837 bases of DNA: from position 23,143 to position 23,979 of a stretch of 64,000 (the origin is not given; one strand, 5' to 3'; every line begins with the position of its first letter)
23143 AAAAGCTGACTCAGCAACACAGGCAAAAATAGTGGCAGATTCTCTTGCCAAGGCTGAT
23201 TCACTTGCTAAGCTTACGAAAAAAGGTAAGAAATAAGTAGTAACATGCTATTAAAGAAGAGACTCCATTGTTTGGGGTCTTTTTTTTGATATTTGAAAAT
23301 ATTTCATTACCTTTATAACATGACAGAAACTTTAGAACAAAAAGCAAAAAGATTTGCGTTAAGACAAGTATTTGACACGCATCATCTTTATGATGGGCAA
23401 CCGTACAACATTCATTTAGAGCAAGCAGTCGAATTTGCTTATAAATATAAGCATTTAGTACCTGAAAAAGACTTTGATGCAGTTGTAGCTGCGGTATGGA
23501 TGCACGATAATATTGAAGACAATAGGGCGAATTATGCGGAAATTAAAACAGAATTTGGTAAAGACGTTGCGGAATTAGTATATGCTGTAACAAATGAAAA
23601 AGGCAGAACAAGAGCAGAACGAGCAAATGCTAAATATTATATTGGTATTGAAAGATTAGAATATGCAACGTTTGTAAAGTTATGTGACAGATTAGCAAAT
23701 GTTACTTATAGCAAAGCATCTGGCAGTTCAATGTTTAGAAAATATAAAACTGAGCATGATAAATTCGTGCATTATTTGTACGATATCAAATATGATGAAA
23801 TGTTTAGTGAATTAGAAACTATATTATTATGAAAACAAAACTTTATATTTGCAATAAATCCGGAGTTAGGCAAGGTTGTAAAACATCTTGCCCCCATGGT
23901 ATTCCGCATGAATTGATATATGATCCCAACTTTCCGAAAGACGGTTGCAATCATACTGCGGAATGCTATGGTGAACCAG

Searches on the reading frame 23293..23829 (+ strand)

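Call 71: search_protein_families(library=phrogs, proteins=[window:23293-23829:+], max_evalue=0.001)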
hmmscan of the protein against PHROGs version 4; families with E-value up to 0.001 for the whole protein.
window:23293-23829:+ (179 aa): 3 families
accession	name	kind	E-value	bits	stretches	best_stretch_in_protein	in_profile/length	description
phrog_990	-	other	4.6e-21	76.5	1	8-164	148-297/374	metal-dependent phosphohydrolase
phrog_15275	-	unknown function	1.8e-08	35.4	1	27-152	40-165/223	-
phrog_32047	-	other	1.3e-06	28.9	1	31-101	42-107/301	phosphohydrolase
